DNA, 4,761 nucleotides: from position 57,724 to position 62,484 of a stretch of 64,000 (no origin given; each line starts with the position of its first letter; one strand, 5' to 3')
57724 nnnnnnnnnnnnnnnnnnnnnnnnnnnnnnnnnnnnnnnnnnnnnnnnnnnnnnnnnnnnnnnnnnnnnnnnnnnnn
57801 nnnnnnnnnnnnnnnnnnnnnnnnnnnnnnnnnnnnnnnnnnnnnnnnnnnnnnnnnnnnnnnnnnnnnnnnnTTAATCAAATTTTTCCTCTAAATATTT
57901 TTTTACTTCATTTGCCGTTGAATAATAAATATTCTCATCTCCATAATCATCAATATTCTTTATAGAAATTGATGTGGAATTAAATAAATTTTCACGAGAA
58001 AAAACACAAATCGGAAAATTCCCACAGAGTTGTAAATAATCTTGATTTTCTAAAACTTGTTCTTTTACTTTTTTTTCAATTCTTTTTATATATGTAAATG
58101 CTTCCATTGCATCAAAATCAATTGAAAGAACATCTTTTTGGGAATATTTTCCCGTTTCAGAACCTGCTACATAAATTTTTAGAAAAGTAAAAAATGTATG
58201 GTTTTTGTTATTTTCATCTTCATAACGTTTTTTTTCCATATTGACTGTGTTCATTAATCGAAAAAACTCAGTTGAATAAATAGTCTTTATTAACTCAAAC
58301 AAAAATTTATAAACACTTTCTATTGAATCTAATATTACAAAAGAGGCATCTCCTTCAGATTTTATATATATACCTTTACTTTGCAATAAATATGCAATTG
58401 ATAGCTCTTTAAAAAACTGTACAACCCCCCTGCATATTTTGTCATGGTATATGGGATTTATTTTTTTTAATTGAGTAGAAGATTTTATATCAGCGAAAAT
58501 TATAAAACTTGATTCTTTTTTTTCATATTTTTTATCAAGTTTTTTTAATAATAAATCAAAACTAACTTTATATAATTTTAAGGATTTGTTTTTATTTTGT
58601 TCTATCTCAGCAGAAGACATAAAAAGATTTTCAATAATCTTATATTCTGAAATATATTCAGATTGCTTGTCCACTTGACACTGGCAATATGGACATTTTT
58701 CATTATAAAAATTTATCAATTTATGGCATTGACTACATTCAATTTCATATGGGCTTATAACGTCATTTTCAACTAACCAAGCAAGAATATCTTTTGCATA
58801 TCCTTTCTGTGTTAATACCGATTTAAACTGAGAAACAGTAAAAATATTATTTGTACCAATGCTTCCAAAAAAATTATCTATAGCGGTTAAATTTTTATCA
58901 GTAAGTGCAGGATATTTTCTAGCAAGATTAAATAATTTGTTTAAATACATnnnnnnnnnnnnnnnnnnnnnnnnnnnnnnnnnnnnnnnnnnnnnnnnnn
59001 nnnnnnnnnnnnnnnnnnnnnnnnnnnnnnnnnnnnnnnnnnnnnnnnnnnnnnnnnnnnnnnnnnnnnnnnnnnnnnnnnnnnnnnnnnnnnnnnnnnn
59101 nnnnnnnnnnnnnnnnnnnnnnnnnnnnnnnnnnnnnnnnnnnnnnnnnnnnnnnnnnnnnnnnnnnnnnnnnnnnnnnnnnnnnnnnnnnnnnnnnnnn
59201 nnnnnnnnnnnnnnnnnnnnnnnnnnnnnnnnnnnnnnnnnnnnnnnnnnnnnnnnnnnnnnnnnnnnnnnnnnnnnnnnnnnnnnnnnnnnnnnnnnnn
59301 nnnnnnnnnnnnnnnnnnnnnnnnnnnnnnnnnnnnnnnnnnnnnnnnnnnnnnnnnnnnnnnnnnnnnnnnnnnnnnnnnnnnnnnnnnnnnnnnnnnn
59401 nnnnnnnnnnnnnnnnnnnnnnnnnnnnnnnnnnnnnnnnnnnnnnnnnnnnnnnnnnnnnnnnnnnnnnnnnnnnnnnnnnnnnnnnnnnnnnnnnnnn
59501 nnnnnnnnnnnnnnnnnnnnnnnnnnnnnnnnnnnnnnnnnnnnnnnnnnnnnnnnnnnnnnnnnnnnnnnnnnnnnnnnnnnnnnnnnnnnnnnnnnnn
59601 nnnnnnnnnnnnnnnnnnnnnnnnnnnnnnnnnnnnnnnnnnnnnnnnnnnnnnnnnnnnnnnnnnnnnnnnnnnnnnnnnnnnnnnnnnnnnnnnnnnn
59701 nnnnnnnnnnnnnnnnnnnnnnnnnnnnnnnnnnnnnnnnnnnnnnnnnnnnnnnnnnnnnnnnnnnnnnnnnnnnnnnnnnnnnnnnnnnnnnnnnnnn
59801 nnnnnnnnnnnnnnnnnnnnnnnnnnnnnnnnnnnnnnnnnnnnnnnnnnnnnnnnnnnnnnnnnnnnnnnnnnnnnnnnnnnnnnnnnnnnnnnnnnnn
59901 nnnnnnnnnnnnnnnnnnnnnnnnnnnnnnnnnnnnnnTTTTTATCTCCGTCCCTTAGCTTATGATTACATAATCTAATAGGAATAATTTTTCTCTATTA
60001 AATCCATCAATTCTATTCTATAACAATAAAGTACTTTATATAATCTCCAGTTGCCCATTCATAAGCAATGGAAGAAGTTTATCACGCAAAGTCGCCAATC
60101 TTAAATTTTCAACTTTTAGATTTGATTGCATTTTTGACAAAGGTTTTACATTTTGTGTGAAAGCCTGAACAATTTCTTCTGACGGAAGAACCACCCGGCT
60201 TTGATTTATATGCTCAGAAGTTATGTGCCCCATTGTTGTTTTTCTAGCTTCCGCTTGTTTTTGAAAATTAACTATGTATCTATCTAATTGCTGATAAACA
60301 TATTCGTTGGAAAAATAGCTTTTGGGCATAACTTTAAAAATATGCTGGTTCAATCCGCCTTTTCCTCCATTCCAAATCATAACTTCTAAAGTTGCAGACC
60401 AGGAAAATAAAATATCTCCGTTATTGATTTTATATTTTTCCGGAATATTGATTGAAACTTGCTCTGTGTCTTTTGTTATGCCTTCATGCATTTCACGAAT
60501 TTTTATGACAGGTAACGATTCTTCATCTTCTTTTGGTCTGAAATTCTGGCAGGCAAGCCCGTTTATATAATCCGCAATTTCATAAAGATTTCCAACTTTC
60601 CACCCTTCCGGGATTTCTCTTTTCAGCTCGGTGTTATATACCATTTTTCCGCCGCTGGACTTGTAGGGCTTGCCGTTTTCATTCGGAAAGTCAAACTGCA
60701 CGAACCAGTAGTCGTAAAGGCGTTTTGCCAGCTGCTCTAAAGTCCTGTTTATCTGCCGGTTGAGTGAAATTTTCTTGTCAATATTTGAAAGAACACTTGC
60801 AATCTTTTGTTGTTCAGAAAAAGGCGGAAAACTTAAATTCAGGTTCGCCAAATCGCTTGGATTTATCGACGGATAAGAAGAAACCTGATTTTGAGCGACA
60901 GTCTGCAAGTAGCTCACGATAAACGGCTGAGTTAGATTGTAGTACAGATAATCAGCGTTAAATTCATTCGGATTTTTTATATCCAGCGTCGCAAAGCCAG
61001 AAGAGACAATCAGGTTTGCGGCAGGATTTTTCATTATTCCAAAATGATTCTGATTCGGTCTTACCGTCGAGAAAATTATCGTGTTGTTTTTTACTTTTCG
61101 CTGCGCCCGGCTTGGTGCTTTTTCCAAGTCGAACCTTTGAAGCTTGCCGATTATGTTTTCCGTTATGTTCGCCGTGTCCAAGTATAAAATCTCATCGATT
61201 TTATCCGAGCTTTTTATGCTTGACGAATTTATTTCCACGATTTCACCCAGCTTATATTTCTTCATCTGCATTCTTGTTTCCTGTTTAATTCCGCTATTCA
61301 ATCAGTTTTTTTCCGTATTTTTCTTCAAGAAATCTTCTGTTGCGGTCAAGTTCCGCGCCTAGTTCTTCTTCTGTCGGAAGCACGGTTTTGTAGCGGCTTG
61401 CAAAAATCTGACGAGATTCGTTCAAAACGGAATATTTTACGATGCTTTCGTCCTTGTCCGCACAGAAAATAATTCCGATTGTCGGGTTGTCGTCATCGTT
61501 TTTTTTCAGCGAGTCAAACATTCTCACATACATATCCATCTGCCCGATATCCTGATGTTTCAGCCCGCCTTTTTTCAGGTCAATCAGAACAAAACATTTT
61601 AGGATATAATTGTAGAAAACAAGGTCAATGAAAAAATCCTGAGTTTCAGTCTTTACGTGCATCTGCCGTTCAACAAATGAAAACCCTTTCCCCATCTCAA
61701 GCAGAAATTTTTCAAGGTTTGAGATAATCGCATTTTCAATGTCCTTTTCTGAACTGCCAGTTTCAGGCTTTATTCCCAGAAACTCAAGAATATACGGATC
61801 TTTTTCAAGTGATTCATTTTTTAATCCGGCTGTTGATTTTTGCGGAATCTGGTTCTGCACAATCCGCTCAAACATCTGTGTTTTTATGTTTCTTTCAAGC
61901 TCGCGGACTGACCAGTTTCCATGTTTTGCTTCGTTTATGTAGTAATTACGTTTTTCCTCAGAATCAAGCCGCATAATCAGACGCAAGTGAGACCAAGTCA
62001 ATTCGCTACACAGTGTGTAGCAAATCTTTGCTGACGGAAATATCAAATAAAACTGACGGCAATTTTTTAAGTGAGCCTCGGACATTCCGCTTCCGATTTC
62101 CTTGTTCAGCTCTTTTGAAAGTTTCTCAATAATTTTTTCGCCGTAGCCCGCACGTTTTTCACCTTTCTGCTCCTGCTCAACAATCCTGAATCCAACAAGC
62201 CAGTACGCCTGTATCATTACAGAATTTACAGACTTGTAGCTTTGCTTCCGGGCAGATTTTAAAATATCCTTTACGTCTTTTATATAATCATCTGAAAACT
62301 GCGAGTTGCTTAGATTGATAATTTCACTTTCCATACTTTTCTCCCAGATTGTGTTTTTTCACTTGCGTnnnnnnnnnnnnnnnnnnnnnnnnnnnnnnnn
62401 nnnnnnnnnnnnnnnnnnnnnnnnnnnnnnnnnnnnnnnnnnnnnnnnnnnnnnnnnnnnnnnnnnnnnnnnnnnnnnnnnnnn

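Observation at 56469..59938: Candidate undescribed anti-phage operon: unknown protein + Zn-ribbon/nucleotidyl cyclase + KAP NTPase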

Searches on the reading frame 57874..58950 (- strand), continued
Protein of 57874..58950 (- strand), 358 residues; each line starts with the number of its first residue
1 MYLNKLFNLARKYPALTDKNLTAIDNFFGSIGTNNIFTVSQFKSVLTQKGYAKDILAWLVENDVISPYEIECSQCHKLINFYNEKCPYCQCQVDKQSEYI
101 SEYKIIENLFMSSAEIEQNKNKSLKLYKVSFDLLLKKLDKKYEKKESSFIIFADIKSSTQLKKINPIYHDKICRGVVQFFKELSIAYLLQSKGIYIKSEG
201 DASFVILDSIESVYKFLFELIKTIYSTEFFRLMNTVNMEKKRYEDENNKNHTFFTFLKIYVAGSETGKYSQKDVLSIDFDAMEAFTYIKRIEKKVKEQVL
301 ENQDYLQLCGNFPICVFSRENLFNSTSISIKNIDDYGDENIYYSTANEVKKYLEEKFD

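Call 60: find_encoding_contigs(protein=P0044, flank=8000, max_places=3)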
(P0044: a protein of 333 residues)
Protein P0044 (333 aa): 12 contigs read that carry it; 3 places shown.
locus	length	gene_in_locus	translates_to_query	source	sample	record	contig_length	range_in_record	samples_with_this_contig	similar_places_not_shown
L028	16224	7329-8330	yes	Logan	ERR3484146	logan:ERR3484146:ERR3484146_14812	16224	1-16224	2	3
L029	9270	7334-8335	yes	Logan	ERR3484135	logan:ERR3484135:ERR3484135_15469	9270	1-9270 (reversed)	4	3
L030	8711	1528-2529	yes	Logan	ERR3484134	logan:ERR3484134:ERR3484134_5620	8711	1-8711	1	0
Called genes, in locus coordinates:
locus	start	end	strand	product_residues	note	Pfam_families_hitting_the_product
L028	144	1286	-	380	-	PF00589:Phage_integrase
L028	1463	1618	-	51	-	-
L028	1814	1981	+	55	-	-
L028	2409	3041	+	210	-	-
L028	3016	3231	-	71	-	-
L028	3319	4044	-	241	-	-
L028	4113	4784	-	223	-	-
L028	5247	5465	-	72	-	-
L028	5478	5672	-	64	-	-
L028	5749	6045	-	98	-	PF06689:zf-C4_ClpX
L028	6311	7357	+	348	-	-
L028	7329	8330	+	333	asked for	-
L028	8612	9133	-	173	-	-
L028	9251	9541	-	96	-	-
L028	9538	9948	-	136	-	-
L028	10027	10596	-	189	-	-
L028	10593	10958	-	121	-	-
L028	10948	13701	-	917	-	PF12965:DUF3854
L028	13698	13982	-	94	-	PF02229:PC4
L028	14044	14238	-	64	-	PF12728:HTH_17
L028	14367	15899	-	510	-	PF14532:Sigma54_activ_2 (weak)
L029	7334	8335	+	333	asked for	-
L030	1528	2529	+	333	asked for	-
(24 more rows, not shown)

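Call 61: find_encoding_contigs(protein=P0038, flank=8000, max_places=3)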
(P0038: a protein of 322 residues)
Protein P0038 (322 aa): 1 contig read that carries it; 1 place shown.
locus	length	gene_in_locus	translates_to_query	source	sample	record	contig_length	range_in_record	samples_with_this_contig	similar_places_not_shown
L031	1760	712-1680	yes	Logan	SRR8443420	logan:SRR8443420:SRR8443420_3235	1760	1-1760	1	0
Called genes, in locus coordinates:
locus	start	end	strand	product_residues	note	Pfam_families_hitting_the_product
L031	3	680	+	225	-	?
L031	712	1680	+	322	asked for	-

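Call 69: search_solved_structures(query=A4, max_evalue=10, show_alignments=3)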
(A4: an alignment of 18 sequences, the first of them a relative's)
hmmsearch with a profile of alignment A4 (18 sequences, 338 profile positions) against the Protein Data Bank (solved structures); distinct sequences matched with E-value up to 10: 104 (the best 60 are shown).
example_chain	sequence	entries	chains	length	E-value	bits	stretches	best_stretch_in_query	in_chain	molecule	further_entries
4wp8_A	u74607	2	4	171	0.001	21.3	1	146-224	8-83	Ma1120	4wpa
4wp9_A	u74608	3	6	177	0.0011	21.2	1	146-224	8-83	Ma1120 | Cyclase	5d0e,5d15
4wp3_A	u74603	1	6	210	0.0021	20.3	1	147-224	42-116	Ma1120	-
4wce_Z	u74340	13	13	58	0.0053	19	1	67-92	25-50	50S ribosomal protein L32 | Large ribosomal subunit protein bL32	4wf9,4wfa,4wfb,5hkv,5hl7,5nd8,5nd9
5li0_4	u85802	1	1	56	0.0056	18.9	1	67-92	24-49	50S ribosomal protein L32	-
5d0g_A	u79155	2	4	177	0.012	17.8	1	146-224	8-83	Cyclase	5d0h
9sra_Bg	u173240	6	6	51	0.079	15.1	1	68-95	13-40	Large ribosomal subunit protein eL40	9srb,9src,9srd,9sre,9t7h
4v4n_Ag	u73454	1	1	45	0.17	14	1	69-96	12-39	50S ribosomal protein L40E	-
8hku_L40E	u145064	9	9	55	0.18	13.9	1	69-96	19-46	50S ribosomal protein L40E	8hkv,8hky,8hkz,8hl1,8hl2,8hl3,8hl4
4owf_G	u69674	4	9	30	0.2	13.8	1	69-92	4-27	E3 ubiquitin-protein ligase RNF31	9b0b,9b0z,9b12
4v6u_Bg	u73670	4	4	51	0.2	13.8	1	69-96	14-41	50S ribosomal protein L40e | Large ribosomal subunit protein eL40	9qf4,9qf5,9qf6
2mxv_A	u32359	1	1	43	0.21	13.7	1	69-97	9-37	RNA-binding protein 10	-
9azj_E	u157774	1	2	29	0.24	13.5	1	69-92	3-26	E3 ubiquitin-protein ligase RNF31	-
9e6q_Ad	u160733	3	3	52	0.25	13.5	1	68-96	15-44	Large ribosomal subunit protein eL37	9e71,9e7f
7eu0_L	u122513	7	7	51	0.26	13.4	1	66-96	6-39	DNA-directed RNA polymerases II, IV and V subunit 12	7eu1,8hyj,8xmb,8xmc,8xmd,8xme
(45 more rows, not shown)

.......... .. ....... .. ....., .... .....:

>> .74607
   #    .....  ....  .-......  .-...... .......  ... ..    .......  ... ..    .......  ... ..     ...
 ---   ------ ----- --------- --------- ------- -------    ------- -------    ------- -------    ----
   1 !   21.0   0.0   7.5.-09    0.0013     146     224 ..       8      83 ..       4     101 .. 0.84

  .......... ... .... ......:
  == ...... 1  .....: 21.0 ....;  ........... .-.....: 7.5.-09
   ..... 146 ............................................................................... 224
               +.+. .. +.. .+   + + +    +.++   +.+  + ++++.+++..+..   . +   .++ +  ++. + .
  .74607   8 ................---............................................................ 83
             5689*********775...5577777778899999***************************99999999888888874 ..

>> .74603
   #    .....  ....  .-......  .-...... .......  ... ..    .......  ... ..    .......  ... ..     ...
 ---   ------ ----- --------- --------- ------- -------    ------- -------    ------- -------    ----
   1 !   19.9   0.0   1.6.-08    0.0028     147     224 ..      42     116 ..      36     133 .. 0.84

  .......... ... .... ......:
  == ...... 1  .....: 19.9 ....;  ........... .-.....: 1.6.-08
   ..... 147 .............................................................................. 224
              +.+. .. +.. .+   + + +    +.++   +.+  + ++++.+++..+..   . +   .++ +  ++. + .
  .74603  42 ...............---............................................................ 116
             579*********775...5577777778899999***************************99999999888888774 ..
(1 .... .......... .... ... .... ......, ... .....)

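Call 74: search_protein_families(library=pfam, proteins=[L009:9092-11758:+, L028:6311-7357:+, L028:7329-8330:+], max_evalue=0.01)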
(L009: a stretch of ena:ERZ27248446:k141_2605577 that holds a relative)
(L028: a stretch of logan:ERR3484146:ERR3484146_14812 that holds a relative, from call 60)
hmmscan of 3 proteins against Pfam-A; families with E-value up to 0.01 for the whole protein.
L009:9092-11758:+ (888 aa): 5 families
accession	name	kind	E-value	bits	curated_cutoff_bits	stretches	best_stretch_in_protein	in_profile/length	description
PF07719.23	TPR_2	-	6e-08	32.7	27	0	578-606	3-31/34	Tetratricopeptide repeat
PF13181.12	TPR_8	-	1.2e-05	25.5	25.7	0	578-606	3-31/34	Tetratricopeptide repeat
PF13424.12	TPR_12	-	0.00013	22.5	30.1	1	556-606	24-75/77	Tetratricopeptide repeat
PF00515.34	TPR_1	-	0.00018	21.6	27.8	0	578-601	3-26/34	Tetratricopeptide repeat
PF13401.12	AAA_22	-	0.0097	16.7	27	0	201-227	5-31/130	AAA domain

L028:6311-7357:+ (348 aa): 0 families

L028:7329-8330:+ (333 aa): 0 families

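Call 83: search_protein_families(library=padloc, proteins=[L028:6311-7357:+], max_evalue=0.001)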
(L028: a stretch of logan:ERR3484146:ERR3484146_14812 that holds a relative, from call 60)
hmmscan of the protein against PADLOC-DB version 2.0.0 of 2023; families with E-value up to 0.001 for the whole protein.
L028:6311-7357:+ (348 aa): 0 families

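Call 88: search_dna_similar(query=window:57874-58950:-, collection=plasmids, mode=protein, max_evalue=0.001, max_rows=10)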
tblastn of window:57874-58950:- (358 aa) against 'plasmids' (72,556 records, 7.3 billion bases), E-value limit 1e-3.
No match.

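Call 91: search_protein_families(library=padloc, alignment_id=A4, max_evalue=1)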
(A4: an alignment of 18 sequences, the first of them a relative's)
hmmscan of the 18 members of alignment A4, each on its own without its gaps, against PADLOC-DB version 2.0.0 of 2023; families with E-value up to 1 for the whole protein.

A. member 1, P0001 (358 aa): 0 families

B. families by the number of members that match (of 18 scanned): 10 families
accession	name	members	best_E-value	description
PDLC02369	PycC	3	0.0011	-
PDLC02370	PycC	2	8e-05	-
PDLC00764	PycC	1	0.0085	Pycsar cyclase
PDLC02226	AbiEi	1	0.013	AbiEi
PDLC01156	Mem_02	1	0.014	Membrane protein (2TM) with a globular domain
PDLC00766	PycC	1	0.016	Pycsar cyclase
PDLC02367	PycC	1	0.02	-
PDLC03871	LmuC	1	0.026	-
PDLC04538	PDC-M24A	1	0.031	-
PDLC01367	Cas8b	1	0.046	CAS-I-B; effector_LS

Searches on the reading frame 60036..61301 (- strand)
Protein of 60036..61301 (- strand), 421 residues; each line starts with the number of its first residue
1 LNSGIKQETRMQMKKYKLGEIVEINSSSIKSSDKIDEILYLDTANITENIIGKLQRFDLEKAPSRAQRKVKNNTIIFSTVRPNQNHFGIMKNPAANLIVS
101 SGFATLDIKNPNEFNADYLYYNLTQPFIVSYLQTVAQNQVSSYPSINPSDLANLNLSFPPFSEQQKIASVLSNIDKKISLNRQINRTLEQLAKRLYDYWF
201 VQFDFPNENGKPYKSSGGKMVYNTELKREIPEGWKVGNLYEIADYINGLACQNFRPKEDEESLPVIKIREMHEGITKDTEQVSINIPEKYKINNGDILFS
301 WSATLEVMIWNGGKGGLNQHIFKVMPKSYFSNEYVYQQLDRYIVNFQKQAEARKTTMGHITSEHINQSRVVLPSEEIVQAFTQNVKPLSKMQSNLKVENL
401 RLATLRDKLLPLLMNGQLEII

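Call 3: search_protein_families(library=pfam, proteins=[window:60036-61301:-], max_evalue=0.1)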
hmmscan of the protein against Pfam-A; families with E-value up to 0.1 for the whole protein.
window:60036-61301:- (421 aa): 1 family
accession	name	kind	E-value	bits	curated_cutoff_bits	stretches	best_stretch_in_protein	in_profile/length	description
PF01420.25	Methylase_S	-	3.2e-24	86.5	22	2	13-190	4-168/168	Type I restriction modification DNA specificity domain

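Call 4: search_protein_families(library=padloc, proteins=[window:60036-61301:-], max_evalue=0.1)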
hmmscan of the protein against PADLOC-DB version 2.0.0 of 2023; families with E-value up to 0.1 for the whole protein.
window:60036-61301:- (421 aa): 120 families (the best 25 are shown)
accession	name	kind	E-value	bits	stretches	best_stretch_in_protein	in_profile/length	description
PDLC03068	Specificity_I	-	1.3e-103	345.3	1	11-420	2-397/403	Type I specificity subunit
PDLC03066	Specificity_I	-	5.7e-70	234.3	1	111-419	123-433/441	Type I specificity subunit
PDLC03164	Specificity_I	-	7.9e-68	227.6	1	11-420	1-396/409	Type I specificity subunit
PDLC03086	Specificity_I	-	2.2e-67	226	2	229-419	247-445/458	Type I specificity subunit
PDLC03099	Specificity_I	-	2.3e-63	212.7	1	11-420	3-392/405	Type I specificity subunit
PDLC03168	Specificity_I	-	3.3e-61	206.1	2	230-420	251-446/459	Type I specificity subunit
PDLC03135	Specificity_I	-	1.2e-59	200.5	1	39-420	24-394/595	Type I specificity subunit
PDLC03063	Specificity_I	-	1e-53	180.8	2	222-420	162-358/369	Type I specificity subunit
PDLC03089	Specificity_I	-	2.4e-52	176.5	1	14-420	6-435/446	Type I specificity subunit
PDLC03092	Specificity_I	-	2.6e-45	153.4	1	12-419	4-396/397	Type I specificity subunit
PDLC03104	Specificity_I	-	1.2e-44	151.3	1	108-419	92-413/415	Type I specificity subunit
PDLC03087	Specificity_I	-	6.4e-38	128.7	2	225-375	9-167/418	Type I specificity subunit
PDLC03019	MTase_I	-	2.4e-34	116.8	1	138-420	639-925/932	Type I methyltransferase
PDLC03154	Specificity_I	-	3.5e-34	117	3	95-202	87-191/406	Type I specificity subunit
PDLC03100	Specificity_I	-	7.5e-33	112.5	2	144-415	134-389/392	Type I specificity subunit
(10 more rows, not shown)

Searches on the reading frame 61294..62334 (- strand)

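Call 3: search_protein_families(library=pfam, proteins=[window:61294-62334:-], max_evalue=0.1)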
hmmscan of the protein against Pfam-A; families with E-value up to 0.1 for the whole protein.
window:61294-62334:- (346 aa): 5 families
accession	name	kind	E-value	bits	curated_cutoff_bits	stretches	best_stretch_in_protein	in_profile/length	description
PF06250.17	YhcG_C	-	1.6e-55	187.7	32.5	1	177-328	4-155/157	YhcG PDDEXK nuclease domain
PF17761.7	DUF1016_N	-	4.6e-45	153.5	32.8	1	20-157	1-137/137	DUF1016 N-terminal domain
PF17762.8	HTH_ParB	-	0.00032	21.3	22.6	1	110-152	57-99/102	ParB HTH domain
PF18045.7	ISP3_C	-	0.023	15.2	27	0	18-55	51-88/110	ISP3 C-terminal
PF13588.12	HSDR_N_2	-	0.082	13.5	25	0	221-273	26-78/110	Type I restriction enzyme R protein N terminus (HSDR_N)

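Call 4: search_protein_families(library=padloc, proteins=[window:61294-62334:-], max_evalue=0.1)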
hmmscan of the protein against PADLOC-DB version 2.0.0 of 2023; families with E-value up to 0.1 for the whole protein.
window:61294-62334:- (346 aa): 33 families (the best 25 are shown)
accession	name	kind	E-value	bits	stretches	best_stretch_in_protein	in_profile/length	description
PDLC04807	PDC-S02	-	2.5e-133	442.6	1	11-340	10-346/351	-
PDLC04820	PDC-S02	-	5.8e-102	339.1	1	18-338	30-325/332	-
PDLC04803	PDC-S02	-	6.9e-95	315.8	1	79-338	5-263/269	-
PDLC04795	PDC-S02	-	1.5e-87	292.1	1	11-334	21-345/357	-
PDLC04831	PDC-S02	-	1.8e-83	278.9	1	11-329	8-337/346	-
PDLC04810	PDC-S02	-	4.2e-82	274.2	1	10-334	7-345/355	-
PDLC04822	PDC-S02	-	6.4e-75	250.5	1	14-296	10-289/294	-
PDLC04827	PDC-S02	-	4.1e-65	217.6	1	9-230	5-230/234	-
PDLC04802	PDC-S02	-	7.3e-63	209.7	2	10-152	5-150/171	-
PDLC04812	PDC-S02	-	5.4e-50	167.2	1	12-156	6-147/151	-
PDLC04813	PDC-S02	-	1.1e-49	166.7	1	175-333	6-162/175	-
PDLC04808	PDC-S02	-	3.3e-43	144.4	1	14-122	4-109/111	-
PDLC04817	PDC-S02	-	1e-39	134.8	2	13-207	7-208/286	-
PDLC04826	PDC-S02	-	2.4e-38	130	1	9-219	7-217/222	-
PDLC04797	PDC-S02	-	9.3e-38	127.1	1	14-135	5-123/126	-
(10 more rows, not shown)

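Call 5: search_protein_families(library=ncbifam, proteins=[window:61294-62334:-], max_evalue=0.1)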
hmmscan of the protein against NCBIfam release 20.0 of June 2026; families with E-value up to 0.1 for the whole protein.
window:61294-62334:- (346 aa): 3 families
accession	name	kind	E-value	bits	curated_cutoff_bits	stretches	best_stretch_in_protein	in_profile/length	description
NF038070.1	LmbU_fam_TF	subfamily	0.0027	17.7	125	1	110-169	79-137/171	LmbU family transcriptional regulator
NF003270.0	PRK04247.1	equivalog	0.031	13.3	216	1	194-281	128-203/250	endonuclease NucS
TIGR04285.1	nucleoid_noc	exception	0.042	13.2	315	1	110-162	151-202/255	nucleoid occlusion protein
